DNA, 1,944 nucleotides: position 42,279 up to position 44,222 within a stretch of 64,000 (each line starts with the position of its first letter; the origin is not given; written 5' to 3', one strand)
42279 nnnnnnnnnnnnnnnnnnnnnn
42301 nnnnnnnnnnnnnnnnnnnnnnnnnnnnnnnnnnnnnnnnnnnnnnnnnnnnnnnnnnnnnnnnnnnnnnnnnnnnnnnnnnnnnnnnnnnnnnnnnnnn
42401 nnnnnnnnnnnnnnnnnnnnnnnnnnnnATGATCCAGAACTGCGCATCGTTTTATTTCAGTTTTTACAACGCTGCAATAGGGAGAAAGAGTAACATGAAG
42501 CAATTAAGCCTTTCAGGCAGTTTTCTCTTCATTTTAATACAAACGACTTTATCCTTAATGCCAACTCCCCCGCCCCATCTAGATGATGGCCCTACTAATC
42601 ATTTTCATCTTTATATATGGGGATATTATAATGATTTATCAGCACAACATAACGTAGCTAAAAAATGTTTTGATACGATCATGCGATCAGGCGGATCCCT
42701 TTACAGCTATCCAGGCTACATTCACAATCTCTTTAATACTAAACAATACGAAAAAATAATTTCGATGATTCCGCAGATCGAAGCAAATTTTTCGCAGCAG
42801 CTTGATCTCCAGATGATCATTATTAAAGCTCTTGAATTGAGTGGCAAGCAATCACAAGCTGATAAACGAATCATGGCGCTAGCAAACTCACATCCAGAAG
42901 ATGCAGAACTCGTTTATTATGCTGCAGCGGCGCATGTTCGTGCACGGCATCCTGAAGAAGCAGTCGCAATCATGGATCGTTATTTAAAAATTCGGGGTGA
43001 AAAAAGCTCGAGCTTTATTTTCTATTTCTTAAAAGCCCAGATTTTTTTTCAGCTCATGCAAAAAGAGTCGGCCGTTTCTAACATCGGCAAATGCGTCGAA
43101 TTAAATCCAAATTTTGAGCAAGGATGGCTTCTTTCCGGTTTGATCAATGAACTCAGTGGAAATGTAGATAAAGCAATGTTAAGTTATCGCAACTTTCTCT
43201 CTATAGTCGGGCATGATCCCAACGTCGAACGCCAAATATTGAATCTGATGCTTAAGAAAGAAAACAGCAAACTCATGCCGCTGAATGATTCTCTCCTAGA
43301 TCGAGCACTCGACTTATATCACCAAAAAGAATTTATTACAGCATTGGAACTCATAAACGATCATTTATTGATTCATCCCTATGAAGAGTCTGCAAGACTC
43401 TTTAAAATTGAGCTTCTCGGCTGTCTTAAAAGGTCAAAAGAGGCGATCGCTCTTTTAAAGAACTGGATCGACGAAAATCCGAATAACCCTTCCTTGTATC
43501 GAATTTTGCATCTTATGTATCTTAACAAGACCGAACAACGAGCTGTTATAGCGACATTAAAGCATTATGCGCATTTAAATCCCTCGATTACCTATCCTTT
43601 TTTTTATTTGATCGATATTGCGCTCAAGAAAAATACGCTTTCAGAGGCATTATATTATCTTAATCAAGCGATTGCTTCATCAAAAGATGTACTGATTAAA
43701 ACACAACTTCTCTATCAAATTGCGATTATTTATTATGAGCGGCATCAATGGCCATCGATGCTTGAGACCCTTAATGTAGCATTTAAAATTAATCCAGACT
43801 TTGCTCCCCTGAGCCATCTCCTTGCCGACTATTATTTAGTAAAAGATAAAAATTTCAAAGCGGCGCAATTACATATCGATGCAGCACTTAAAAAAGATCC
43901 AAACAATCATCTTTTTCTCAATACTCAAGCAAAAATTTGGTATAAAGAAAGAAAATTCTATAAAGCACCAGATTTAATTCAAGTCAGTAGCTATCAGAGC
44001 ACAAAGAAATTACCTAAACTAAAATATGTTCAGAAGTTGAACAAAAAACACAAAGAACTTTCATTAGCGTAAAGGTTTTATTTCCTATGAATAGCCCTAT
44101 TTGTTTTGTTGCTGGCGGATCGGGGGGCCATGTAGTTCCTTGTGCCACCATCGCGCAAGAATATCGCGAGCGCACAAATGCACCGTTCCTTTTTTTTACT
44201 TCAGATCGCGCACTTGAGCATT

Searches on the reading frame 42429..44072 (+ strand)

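Call 16: search_protein_families(library=pfam, proteins=[window:42429-44072:+], max_evalue=0.001)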
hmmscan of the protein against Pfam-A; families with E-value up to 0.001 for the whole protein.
window:42429-44072:+ (547 aa): 15 families
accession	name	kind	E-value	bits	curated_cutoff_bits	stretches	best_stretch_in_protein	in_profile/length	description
PF13428.12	TPR_14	-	1.4e-15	56.7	23.5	0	160-188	2-30/44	Tetratricopeptide repeat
PF14559.12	TPR_19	-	1.4e-09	38.6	25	0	448-503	14-68/68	Tetratricopeptide repeat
PF13432.12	TPR_16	-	8.3e-09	36.2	32.7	0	151-188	24-60/65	Tetratricopeptide repeat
PF07719.23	TPR_2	-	1.9e-06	28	27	0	471-493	12-34/34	Tetratricopeptide repeat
PF12895.13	ANAPC3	-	2.1e-06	28.3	27.2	0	153-222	17-82/82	Anaphase-promoting complex, cyclosome, subunit 3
PF13431.12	TPR_17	-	5.7e-06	26.6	24.4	0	484-502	3-21/34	Tetratricopeptide repeat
PF25062.1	ARM_TT21_N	-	8.8e-06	26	40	0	167-253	69-158/222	Tetratricopeptide repeat protein 21 N-terminal ARM repeat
PF13371.12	TPR_9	-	1.2e-05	25.7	35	0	152-190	22-60/73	Tetratricopeptide repeat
PF04781.17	DUF627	-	9.8e-05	22.7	27.6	0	292-327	1-36/108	Protein of unknown function (DUF627)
PF25063.1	ARM_TT21_C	-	0.00012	22.4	35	1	133-259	26-158/209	Tetratricopeptide repeat protein 21 C-terminal ARM domain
PF13429.12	TPR_15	-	0.00026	20.9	26.2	0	62-181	151-270/280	Tetratricopeptide repeat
PF23914.1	TPR_CcmH_CycH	-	0.00039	20.7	42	0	138-192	97-154/158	Cytochrome c-type biogenesis protein H TPR domain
PF13174.12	TPR_6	-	0.00042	21.2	26.3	0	428-456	3-31/33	Tetratricopeptide repeat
PF09295.16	ChAPs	-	0.00044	19.8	20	0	337-413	217-293/395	ChAPs (Chs5p-Arf1p-binding proteins)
PF25064.1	ARM_TT21_5th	-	0.00093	19.9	27.8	0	464-542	6-85/117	TT21 fifth ARM repeats domain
